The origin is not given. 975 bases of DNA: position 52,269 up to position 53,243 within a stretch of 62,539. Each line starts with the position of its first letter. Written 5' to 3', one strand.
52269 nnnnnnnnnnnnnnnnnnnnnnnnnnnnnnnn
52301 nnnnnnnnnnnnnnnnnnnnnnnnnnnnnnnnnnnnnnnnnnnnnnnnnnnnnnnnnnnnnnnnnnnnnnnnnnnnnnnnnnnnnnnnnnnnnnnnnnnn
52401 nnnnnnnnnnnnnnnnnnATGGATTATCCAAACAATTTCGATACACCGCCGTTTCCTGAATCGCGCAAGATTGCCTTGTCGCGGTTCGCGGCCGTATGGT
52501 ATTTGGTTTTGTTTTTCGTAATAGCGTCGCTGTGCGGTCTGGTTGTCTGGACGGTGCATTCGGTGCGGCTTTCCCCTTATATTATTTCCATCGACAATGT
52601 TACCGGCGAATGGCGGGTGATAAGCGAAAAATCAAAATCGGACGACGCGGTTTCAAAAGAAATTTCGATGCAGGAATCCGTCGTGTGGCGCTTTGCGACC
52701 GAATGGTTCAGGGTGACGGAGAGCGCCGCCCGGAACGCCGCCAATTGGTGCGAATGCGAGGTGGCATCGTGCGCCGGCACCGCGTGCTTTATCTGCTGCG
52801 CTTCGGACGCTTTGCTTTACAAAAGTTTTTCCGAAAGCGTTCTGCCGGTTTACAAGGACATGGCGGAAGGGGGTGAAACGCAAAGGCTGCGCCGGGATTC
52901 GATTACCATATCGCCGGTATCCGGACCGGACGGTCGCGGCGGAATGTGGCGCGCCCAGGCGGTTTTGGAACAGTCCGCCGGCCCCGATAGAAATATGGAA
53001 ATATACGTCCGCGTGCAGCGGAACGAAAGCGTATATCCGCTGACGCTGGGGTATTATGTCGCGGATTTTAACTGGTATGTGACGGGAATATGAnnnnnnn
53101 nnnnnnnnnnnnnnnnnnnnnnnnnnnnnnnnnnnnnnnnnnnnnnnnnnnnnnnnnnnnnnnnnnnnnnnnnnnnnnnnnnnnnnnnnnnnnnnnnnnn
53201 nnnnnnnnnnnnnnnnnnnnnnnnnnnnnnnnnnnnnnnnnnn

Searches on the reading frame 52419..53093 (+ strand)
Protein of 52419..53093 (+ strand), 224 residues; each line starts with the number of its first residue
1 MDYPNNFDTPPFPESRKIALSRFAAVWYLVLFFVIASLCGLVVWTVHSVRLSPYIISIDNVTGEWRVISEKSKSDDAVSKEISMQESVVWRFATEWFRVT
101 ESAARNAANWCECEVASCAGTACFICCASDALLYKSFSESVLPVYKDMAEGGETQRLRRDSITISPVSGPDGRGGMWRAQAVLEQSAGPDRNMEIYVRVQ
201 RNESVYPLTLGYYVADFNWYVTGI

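Call 68: search_protein_families(library=pfam, proteins=[window:52419-53093:+], max_evalue=0.001)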
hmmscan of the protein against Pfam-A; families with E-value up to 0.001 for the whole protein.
window:52419-53093:+ (224 aa): 1 family
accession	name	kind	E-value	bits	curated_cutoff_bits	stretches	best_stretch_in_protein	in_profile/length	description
PF04335.19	VirB8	-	1.7e-05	25.2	23.2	1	22-96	18-89/213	VirB8 protein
